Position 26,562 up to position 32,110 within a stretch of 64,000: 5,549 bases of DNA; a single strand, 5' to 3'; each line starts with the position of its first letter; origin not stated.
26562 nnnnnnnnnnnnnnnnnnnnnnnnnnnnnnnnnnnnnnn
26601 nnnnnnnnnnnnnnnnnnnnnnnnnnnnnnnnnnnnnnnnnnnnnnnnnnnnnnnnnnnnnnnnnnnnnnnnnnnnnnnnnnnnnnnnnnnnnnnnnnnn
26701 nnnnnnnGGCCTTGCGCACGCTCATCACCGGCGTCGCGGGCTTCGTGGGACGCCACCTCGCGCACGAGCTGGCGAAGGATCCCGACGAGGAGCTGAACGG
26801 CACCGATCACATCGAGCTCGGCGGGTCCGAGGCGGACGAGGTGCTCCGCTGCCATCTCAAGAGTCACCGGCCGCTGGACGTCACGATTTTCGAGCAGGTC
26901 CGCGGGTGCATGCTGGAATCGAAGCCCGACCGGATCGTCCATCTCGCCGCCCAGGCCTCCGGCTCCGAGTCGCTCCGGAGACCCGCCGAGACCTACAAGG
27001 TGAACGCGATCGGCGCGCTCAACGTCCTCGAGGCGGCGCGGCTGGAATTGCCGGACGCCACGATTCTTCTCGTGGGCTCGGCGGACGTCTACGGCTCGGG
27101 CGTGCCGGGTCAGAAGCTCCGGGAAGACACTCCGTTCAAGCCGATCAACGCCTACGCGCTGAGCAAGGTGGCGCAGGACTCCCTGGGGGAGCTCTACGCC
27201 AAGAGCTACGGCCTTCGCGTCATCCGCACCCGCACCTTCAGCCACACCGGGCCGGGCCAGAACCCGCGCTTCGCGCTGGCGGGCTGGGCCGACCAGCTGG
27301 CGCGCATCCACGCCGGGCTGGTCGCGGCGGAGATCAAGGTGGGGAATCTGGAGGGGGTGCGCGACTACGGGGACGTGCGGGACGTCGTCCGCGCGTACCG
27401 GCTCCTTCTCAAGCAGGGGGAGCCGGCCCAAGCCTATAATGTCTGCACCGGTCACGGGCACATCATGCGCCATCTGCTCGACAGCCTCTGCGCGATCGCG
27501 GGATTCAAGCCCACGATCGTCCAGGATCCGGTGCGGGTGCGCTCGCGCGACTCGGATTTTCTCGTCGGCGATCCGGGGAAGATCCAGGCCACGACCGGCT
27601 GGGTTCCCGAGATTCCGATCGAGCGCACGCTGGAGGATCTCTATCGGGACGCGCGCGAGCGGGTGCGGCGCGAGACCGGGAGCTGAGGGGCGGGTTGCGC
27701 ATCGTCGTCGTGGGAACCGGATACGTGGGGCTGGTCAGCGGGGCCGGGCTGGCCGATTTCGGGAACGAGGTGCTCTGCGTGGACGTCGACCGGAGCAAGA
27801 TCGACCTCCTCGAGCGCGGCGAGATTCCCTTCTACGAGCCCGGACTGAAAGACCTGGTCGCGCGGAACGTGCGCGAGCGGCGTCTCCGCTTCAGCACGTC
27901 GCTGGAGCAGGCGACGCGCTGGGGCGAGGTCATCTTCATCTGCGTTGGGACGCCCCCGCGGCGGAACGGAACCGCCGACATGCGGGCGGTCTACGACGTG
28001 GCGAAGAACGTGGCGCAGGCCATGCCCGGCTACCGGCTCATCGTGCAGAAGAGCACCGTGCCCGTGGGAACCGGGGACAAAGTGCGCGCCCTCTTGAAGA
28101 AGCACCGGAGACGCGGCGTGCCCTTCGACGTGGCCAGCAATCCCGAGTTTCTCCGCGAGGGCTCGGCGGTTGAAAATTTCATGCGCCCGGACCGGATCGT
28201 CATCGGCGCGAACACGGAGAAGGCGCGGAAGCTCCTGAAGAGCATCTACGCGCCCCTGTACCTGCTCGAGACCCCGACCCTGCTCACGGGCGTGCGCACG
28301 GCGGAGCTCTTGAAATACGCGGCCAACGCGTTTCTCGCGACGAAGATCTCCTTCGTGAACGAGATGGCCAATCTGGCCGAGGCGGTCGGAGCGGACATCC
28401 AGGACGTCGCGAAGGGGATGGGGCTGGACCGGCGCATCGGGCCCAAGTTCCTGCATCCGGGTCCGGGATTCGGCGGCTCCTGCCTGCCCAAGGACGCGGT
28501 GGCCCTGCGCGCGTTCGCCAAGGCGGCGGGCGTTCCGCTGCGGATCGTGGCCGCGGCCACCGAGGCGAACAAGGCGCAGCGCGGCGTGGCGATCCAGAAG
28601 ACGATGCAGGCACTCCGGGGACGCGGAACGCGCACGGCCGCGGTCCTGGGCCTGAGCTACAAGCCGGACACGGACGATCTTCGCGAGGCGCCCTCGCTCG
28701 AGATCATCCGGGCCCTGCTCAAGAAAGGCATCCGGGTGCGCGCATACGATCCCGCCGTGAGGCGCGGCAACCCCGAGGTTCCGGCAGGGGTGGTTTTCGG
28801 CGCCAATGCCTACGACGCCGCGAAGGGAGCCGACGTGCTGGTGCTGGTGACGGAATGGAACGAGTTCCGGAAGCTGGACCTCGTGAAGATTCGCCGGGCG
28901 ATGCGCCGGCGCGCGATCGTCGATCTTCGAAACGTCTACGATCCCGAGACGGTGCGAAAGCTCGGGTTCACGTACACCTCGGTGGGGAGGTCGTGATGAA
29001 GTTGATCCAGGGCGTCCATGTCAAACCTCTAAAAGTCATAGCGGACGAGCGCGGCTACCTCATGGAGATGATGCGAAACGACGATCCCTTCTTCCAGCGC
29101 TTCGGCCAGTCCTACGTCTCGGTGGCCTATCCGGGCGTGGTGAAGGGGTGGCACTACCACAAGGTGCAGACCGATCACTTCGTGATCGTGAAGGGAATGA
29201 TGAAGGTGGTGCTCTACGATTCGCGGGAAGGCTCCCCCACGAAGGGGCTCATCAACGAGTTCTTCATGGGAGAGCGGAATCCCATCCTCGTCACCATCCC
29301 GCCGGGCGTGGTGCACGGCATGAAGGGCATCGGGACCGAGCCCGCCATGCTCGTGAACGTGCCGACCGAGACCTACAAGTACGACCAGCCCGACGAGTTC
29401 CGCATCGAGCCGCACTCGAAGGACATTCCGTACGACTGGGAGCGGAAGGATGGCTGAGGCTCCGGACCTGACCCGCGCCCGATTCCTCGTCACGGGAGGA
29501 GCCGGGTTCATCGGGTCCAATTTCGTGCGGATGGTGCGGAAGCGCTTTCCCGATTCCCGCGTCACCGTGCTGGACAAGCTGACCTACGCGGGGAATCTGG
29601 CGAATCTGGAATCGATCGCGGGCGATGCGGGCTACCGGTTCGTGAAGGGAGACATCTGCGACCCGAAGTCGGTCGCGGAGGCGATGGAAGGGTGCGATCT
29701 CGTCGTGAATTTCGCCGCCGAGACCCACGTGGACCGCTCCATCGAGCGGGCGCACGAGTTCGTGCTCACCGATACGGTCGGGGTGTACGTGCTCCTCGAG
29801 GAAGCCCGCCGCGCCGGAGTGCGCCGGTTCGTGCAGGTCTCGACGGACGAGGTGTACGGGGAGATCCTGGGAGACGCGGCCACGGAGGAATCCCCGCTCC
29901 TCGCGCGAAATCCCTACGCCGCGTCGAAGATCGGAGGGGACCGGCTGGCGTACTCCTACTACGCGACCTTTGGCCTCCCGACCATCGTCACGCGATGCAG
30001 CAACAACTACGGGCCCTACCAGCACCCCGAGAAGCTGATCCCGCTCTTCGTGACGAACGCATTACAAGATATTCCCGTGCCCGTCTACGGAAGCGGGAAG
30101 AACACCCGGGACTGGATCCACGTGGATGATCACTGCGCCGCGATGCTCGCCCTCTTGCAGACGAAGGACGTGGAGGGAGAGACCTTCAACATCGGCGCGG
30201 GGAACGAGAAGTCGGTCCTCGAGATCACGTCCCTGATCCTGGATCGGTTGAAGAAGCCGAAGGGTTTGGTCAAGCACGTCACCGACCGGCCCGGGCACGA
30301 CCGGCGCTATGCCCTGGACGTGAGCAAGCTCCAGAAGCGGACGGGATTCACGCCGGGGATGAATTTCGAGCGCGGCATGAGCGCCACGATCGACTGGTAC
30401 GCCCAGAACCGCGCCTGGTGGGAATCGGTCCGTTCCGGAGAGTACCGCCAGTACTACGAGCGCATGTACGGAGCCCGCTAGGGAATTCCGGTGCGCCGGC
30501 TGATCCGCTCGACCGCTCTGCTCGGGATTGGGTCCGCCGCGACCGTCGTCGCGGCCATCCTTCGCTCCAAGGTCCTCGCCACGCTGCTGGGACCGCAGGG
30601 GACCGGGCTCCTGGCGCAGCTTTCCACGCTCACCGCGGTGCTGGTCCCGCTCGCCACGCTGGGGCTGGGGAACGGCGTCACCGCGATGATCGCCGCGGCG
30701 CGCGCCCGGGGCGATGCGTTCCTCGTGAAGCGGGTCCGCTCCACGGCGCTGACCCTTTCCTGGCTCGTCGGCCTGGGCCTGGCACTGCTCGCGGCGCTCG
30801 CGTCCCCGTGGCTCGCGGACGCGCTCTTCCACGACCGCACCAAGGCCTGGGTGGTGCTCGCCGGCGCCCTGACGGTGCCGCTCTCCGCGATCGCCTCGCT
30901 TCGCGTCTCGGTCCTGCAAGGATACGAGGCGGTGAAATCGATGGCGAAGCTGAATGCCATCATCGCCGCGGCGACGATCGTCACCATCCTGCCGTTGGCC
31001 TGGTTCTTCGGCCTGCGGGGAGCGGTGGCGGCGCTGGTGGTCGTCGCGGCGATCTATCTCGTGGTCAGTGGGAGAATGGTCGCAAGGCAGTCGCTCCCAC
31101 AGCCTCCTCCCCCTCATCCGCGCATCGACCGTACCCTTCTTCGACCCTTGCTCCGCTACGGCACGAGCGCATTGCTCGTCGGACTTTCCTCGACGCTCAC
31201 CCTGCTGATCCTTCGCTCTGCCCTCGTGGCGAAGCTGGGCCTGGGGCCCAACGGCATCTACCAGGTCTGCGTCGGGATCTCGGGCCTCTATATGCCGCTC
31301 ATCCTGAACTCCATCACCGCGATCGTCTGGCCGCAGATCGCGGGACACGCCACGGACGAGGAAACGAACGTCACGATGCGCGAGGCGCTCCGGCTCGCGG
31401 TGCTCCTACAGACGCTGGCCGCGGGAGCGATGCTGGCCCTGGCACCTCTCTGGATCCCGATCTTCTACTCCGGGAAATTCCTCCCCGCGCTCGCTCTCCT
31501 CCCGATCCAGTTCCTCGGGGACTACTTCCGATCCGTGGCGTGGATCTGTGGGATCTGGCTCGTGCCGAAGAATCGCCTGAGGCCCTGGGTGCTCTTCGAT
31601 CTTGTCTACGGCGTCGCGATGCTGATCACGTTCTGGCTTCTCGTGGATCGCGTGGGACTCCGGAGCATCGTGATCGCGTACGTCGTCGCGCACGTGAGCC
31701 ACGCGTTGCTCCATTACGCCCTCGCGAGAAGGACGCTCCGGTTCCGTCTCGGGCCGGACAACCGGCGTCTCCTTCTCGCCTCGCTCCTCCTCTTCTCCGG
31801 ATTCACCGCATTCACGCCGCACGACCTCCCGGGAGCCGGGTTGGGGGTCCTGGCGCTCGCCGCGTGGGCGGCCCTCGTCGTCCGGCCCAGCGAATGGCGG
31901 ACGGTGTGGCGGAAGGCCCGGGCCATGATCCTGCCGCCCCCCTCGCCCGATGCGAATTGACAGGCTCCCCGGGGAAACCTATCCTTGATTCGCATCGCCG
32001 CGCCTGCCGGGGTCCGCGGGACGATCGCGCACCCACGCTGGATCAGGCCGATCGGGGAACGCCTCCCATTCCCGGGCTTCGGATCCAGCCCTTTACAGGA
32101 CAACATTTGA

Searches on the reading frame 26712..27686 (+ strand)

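Call 15: search_protein_families(library=pfam, proteins=[window:26712-27686:+], max_evalue=0.00001)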
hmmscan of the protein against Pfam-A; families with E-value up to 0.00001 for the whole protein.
window:26712-27686:+ (324 aa): 4 families
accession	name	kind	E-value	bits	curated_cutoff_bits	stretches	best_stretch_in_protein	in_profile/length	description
PF16363.11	GDP_Man_Dehyd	-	6.2e-56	190.7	27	1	4-309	1-331/332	GDP-mannose 4,6 dehydratase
PF01370.27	Epimerase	-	6.6e-46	157.1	20.9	1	4-245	2-240/240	NAD dependent epimerase/dehydratase family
PF04321.23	RmlD_sub_bind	-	1.3e-10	41.3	27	1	1-157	1-134/287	RmlD substrate binding domain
PF01073.25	3Beta_HSD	-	4.2e-07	29.7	22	1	4-152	1-150/280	3-beta hydroxysteroid dehydrogenase/isomerase family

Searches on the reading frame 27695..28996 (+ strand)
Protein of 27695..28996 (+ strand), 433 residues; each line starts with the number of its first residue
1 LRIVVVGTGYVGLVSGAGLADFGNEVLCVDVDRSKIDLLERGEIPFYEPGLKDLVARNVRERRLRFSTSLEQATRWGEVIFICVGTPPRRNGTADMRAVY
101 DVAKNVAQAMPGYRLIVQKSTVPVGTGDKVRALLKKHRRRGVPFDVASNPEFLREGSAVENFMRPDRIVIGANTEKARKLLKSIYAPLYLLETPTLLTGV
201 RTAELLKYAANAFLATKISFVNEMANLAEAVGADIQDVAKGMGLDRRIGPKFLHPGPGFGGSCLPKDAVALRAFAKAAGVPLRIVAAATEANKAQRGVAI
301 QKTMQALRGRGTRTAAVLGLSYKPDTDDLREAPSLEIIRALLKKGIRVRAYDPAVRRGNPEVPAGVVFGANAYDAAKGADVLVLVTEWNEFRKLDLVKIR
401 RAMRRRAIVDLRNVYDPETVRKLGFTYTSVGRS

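Call 15: search_protein_families(library=pfam, proteins=[window:27695-28996:+], max_evalue=0.00001)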
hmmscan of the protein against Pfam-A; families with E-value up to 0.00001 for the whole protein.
window:27695-28996:+ (433 aa): 3 families
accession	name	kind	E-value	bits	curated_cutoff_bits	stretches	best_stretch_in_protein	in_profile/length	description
PF03721.20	UDPG_MGDP_dh_N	-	4e-63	212.8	27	1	1-184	1-187/187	UDP-glucose/GDP-mannose dehydrogenase family, NAD binding domain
PF00984.24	UDPG_MGDP_dh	-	2.3e-37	127.4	25.4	1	201-293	1-93/94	UDP-glucose/GDP-mannose dehydrogenase family, central domain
PF03720.21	UDPG_MGDP_dh_C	-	1.7e-32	112.3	30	1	316-417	1-103/103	UDP-glucose/GDP-mannose dehydrogenase family, UDP binding domain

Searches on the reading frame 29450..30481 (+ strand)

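Call 15: search_protein_families(library=pfam, proteins=[window:29450-30481:+], max_evalue=0.00001)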
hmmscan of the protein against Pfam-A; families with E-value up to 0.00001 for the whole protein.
window:29450-30481:+ (343 aa): 7 families
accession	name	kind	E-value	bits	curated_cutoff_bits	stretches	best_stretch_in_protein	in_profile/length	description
PF16363.11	GDP_Man_Dehyd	-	1.4e-71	242.1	27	1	13-311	1-330/332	GDP-mannose 4,6 dehydratase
PF01370.27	Epimerase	-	2.8e-64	217.2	20.9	1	13-249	2-240/240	NAD dependent epimerase/dehydratase family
PF01073.25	3Beta_HSD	-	1.8e-16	60.5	22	1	13-234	1-231/280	3-beta hydroxysteroid dehydrogenase/isomerase family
PF02719.21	Polysacc_synt_2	-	1.1e-13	51.5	20.2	1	13-134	2-130/293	Polysaccharide biosynthesis protein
PF13460.12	NAD_binding_10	-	9.9e-12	45.5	27.2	1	16-145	1-111/184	NAD(P)H-binding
PF04321.23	RmlD_sub_bind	-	1.1e-11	44.8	27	1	11-278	2-242/287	RmlD substrate binding domain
PF07993.18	NAD_binding_4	-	1.2e-07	31.6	20.1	1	14-185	1-206/258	Male sterility protein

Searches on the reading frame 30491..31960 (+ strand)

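Call 15: search_protein_families(library=pfam, proteins=[window:30491-31960:+], max_evalue=0.00001)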
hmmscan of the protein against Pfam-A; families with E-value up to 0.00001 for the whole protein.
window:30491-31960:+ (489 aa): 2 families
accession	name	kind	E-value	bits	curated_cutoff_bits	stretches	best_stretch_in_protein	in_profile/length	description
PF13440.11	Polysacc_synt_3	-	3.5e-13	49.9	23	1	28-333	1-291/293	Polysaccharide biosynthesis protein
PF01943.22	Polysacc_synt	-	8e-13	48.9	28.2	1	6-281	3-268/274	Polysaccharide biosynthesis protein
